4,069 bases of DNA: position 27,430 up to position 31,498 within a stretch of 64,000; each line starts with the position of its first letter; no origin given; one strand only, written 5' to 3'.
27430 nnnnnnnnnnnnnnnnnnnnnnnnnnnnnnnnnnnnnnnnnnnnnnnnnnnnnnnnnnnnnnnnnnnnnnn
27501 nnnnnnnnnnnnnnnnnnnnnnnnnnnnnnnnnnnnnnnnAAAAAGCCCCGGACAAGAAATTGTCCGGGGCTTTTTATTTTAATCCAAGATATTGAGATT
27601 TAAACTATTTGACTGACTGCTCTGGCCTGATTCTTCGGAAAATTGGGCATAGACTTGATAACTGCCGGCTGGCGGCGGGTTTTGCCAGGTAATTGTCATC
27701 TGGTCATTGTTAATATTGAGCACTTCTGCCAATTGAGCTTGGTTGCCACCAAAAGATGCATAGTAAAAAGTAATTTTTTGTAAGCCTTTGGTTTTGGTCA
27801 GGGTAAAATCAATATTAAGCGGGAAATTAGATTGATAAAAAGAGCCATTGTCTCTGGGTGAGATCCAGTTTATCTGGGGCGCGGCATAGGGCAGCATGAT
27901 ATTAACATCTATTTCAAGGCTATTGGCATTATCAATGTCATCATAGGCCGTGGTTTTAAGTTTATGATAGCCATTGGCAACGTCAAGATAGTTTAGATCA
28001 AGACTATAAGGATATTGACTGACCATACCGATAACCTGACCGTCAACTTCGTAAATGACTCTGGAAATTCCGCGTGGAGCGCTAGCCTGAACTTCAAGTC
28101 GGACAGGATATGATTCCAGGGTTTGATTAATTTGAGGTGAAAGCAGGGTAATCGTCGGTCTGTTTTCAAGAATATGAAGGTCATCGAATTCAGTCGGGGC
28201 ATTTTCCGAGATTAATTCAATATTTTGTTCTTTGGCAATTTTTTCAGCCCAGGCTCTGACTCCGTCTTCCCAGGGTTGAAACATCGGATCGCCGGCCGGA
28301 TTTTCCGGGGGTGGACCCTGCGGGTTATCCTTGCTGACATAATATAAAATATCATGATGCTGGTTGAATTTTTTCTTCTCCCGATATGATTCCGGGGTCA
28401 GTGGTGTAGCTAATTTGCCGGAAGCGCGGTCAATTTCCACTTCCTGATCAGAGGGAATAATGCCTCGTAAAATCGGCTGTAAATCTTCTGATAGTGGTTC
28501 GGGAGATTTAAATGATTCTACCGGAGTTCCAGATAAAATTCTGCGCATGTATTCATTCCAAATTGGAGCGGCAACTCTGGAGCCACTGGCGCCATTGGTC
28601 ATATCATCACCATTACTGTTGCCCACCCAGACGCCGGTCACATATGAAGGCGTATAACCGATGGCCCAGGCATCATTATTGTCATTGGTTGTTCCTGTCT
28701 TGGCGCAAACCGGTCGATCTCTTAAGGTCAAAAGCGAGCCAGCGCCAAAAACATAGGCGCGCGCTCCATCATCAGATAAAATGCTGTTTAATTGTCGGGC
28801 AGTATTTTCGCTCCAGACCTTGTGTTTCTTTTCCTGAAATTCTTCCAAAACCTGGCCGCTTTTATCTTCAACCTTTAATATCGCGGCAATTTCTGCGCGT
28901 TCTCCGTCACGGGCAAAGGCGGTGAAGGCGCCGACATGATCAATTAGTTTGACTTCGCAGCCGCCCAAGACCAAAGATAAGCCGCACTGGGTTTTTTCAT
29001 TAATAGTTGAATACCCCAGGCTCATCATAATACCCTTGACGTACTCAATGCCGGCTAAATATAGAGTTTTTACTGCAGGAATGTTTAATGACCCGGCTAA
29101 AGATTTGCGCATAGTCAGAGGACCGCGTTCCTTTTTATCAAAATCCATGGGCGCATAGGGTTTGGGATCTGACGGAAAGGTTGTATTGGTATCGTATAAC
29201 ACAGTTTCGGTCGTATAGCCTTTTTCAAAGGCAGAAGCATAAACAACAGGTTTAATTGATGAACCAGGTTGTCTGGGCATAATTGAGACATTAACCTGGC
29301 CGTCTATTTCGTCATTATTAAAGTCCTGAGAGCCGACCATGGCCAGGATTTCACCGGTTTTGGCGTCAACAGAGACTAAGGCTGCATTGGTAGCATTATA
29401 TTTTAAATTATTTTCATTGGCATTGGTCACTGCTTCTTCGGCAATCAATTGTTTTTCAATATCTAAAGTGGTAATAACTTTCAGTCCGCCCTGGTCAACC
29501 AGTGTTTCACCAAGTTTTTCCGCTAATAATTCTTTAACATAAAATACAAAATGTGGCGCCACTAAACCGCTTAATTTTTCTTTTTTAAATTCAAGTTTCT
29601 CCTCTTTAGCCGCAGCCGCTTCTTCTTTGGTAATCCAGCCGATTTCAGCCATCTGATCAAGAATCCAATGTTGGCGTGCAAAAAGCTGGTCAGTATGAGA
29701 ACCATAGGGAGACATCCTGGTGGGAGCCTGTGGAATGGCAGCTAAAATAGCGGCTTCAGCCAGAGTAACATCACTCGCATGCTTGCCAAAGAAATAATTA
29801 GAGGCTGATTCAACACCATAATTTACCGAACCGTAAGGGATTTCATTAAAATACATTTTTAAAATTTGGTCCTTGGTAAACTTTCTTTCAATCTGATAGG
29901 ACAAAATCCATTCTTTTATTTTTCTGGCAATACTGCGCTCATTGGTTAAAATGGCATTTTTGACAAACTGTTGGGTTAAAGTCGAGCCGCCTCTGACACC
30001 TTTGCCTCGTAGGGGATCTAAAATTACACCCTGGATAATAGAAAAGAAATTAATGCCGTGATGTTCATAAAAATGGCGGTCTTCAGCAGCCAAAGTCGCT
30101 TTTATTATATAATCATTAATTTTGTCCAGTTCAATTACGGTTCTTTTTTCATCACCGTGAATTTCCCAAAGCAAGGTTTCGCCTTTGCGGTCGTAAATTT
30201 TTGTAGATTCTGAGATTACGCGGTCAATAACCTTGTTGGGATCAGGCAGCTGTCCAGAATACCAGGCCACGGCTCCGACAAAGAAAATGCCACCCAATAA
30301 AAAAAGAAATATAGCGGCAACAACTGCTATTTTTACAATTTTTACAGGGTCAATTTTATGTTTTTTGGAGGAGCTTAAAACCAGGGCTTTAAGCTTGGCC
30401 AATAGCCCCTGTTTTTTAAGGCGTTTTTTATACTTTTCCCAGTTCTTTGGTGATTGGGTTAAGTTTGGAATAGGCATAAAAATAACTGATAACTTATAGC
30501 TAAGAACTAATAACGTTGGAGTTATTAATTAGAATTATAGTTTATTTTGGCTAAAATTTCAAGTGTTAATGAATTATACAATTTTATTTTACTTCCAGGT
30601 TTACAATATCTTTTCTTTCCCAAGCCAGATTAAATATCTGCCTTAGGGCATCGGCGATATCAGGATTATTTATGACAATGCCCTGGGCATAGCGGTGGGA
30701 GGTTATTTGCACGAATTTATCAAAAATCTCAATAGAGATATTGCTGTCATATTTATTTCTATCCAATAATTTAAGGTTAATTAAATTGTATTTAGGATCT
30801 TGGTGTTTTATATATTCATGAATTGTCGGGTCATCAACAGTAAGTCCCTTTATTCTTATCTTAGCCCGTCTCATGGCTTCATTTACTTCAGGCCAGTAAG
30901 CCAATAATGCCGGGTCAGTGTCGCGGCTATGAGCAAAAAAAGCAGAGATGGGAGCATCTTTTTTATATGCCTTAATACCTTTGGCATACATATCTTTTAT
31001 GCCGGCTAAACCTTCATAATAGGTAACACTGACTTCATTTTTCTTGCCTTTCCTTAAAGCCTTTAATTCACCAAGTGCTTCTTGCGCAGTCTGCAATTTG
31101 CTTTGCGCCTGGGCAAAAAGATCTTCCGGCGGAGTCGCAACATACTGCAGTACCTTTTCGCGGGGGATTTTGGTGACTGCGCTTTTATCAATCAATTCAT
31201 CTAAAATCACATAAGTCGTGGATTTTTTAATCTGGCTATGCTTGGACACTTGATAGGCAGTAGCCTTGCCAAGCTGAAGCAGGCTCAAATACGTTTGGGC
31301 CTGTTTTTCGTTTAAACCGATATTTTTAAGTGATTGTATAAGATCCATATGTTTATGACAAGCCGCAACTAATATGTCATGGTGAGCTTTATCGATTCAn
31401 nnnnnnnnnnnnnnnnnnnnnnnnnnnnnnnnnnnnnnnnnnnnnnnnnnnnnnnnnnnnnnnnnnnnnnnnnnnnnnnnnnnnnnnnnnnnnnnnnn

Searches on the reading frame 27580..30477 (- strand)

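Call 9: search_protein_families(library=pfam, proteins=[window:27580-30477:-], max_evalue=0.001)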
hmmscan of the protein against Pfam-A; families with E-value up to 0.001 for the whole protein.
window:27580-30477:- (965 aa): 3 families
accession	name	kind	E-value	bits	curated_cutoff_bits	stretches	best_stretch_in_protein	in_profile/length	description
PF00912.28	Transgly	-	2.6e-56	190.3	27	1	104-276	6-177/178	Transglycosylase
PF00905.27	Transpeptidase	-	3.1e-23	82.9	22.1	1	367-644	3-298/299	Penicillin binding protein transpeptidase domain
PF17957.7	Big_7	-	2.9e-16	60.3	24.1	1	774-841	1-69/70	Bacterial Ig domain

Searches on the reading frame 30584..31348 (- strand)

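Call 9: search_protein_families(library=pfam, proteins=[window:30584-31348:-], max_evalue=0.001)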
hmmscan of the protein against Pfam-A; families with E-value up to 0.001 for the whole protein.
window:30584-31348:- (254 aa): 1 family
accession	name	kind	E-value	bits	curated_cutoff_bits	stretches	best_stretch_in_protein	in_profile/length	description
PF01978.25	TrmB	-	1.4e-14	54.1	25.6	1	7-75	1-68/68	Sugar-specific transcriptional regulator TrmB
